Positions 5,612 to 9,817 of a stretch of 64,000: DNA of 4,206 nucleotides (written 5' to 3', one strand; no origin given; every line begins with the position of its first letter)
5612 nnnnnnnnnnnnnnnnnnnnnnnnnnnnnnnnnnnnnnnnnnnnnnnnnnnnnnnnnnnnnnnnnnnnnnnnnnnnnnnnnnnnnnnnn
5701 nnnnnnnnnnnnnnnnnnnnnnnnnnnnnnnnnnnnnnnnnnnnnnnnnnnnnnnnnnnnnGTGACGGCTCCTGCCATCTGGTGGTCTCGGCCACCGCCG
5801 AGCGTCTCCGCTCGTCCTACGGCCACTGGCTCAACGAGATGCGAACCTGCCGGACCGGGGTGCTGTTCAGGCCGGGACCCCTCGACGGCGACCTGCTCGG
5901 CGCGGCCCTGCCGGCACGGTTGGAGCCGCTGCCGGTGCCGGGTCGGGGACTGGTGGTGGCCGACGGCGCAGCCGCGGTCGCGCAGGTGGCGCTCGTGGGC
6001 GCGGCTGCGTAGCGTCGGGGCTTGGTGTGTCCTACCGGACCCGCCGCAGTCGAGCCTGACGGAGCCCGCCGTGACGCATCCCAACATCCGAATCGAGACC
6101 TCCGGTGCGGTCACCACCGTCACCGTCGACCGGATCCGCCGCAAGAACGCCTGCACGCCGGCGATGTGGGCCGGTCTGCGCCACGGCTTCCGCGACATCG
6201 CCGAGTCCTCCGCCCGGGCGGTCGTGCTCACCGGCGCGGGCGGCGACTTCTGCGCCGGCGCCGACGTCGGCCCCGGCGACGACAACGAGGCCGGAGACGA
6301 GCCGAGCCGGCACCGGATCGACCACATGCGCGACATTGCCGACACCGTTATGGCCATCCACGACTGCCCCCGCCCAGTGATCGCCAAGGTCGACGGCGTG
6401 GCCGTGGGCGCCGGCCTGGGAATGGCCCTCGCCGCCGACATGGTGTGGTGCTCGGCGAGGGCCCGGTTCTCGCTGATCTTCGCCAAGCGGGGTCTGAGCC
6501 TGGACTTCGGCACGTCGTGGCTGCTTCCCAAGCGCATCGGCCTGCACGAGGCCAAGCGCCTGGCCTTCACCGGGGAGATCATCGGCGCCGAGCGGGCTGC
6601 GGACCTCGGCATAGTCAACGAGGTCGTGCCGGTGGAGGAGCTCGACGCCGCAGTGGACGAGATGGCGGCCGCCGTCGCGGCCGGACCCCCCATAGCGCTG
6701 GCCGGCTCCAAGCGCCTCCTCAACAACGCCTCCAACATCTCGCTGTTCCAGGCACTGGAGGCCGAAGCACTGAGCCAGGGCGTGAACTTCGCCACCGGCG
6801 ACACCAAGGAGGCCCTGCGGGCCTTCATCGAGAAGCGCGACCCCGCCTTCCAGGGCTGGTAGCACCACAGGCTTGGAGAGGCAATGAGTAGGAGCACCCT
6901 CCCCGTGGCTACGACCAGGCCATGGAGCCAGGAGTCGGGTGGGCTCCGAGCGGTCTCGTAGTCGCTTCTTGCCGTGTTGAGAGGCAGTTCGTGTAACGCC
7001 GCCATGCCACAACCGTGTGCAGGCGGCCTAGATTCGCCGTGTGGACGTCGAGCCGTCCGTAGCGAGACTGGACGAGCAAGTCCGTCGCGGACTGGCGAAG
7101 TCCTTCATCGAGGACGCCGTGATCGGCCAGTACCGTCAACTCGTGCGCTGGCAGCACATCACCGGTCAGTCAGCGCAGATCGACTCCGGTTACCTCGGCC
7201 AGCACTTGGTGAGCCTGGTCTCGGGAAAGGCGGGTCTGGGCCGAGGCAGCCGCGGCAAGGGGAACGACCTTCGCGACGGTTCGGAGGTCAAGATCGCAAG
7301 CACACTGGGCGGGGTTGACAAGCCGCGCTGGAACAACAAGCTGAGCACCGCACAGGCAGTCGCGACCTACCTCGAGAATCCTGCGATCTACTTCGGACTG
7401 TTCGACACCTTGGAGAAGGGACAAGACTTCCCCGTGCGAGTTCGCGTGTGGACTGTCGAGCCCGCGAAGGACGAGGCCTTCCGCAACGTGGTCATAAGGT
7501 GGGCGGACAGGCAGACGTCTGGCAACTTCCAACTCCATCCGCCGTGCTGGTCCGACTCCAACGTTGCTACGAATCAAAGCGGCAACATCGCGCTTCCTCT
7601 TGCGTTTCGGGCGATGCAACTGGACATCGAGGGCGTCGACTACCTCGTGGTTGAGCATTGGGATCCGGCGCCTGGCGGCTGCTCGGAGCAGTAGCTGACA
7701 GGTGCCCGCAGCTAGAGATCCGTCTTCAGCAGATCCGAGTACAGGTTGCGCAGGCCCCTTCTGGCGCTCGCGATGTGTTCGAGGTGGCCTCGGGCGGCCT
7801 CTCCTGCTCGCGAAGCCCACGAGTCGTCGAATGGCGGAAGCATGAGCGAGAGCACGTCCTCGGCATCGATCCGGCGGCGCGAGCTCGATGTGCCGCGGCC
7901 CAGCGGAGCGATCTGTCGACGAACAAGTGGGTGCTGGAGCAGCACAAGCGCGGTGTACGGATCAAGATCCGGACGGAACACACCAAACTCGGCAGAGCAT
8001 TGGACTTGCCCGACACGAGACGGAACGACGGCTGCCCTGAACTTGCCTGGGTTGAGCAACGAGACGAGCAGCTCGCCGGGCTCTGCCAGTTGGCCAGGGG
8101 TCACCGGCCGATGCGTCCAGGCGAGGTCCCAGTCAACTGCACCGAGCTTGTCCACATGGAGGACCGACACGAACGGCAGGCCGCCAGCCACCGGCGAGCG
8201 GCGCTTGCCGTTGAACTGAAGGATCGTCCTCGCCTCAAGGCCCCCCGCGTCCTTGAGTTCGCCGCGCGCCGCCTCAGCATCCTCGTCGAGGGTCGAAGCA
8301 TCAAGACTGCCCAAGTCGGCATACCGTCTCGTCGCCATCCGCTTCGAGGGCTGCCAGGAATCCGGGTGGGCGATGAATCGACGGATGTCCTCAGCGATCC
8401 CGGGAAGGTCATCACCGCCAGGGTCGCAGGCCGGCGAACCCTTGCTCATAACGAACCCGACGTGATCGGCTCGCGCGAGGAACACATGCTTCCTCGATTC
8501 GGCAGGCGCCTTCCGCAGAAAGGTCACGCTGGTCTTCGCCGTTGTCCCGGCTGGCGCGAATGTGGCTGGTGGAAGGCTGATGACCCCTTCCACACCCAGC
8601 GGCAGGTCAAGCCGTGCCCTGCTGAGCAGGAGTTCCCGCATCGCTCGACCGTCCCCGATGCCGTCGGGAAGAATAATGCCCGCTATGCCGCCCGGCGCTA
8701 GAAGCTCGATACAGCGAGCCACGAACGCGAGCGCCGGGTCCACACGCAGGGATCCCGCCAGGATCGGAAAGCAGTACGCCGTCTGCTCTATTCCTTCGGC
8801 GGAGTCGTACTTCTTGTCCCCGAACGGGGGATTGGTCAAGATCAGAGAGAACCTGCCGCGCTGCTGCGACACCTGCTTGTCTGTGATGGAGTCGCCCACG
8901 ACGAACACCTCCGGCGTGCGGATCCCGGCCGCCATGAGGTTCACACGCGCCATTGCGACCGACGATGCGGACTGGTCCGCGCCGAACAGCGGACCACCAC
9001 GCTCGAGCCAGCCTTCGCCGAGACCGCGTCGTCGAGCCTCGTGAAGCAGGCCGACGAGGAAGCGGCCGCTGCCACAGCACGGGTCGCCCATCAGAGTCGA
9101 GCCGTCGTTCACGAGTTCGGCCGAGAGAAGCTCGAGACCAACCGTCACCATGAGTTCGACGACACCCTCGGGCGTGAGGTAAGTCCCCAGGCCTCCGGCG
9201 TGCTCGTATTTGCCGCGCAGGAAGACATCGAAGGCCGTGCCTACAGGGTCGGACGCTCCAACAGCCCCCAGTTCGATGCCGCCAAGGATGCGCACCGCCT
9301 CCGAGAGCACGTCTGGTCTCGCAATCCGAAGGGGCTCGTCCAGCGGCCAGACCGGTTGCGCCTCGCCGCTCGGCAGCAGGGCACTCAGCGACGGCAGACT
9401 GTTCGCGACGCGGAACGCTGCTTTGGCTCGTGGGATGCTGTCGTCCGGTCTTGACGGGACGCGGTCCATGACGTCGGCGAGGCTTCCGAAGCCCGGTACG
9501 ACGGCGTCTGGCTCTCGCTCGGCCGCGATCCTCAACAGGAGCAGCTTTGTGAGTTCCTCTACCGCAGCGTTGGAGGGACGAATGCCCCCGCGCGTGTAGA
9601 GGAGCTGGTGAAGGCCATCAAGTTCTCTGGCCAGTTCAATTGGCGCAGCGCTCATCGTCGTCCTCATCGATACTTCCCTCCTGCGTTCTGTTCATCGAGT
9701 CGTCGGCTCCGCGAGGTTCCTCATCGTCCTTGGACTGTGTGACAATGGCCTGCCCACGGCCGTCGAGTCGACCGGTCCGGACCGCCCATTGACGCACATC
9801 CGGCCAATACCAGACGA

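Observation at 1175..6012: Two-gene WXG100 + ubiquitin-like/FHA/triple-P-loop FtsK-SpoIIIE module: a stripped-down type VII secretion-like locus between two crotonase paralogues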

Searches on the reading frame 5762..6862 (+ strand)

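Call 9: search_protein_families(library=pfam, proteins=[window:5762-6862:+], max_evalue=0.01)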
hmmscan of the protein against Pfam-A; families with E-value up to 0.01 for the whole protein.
window:5762-6862:+ (366 aa): 2 families
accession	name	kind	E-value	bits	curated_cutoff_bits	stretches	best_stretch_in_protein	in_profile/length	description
PF00378.25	ECH_1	-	1.1e-47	163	27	1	113-365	2-250/251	Enoyl-CoA hydratase/isomerase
PF16113.10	ECH_2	-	3.2e-23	83.2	27.2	1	118-303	2-186/335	Enoyl-CoA hydratase/isomerase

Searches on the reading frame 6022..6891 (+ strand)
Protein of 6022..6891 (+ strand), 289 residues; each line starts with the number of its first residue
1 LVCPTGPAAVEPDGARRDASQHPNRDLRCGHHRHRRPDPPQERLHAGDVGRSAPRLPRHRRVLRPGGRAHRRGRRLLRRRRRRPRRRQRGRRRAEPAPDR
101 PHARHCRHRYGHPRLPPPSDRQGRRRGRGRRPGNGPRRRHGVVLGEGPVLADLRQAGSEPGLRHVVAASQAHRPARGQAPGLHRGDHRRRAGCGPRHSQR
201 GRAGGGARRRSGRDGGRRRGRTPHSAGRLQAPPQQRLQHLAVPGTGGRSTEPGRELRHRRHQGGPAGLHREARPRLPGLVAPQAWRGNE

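Call 6: search_protein_families(library=pfam, proteins=[window:6022-6891:+], max_evalue=0.1)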
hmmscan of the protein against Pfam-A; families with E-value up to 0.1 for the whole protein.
window:6022-6891:+ (289 aa): 1 family
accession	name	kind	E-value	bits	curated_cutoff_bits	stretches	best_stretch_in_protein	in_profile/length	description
PF12088.13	DUF3565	-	0.022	15.1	25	1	16-41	4-29/58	Protein of unknown function (DUF3565)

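Call 7: search_protein_families(library=ncbifam, proteins=[window:6022-6891:+], max_evalue=0.1)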
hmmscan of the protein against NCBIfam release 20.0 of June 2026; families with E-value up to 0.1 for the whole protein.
window:6022-6891:+ (289 aa): 0 families

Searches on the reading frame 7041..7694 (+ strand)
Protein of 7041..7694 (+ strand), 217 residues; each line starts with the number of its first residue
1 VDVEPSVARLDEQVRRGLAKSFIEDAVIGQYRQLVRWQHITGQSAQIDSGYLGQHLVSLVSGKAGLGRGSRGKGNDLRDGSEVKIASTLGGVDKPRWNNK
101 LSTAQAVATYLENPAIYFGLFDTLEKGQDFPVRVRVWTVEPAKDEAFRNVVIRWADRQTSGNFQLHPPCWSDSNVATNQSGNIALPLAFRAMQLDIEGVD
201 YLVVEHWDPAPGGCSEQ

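Call 9: search_protein_families(library=pfam, proteins=[window:7041-7694:+], max_evalue=0.01)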
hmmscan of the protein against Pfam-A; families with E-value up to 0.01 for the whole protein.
window:7041-7694:+ (217 aa): 1 family
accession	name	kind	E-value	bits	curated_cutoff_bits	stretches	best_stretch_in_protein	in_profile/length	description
PF09567.15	RE_MamI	-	3.3e-28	99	25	1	36-181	1-165/183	MamI restriction endonuclease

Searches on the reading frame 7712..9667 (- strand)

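Call 9: search_protein_families(library=pfam, proteins=[window:7712-9667:-], max_evalue=0.01)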
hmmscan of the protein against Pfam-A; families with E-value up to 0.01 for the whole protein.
window:7712-9667:- (651 aa): 4 families
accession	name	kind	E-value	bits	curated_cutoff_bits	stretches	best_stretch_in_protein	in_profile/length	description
PF02384.22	N6_Mtase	-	1.9e-25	90.3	20.4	1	139-400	3-246/311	N-6 DNA Methylase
PF01170.24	UPF0020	-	1.2e-06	28.8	22.3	1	188-285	28-134/197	RMKL-like, methyltransferase domain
PF07669.17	Eco57I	-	2.9e-05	24.7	25.3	1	262-353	69-159/171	Eco57I restriction-modification methylase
PF05175.20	MTS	-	0.0052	16.9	23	0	230-287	61-113/170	Methyltransferase small domain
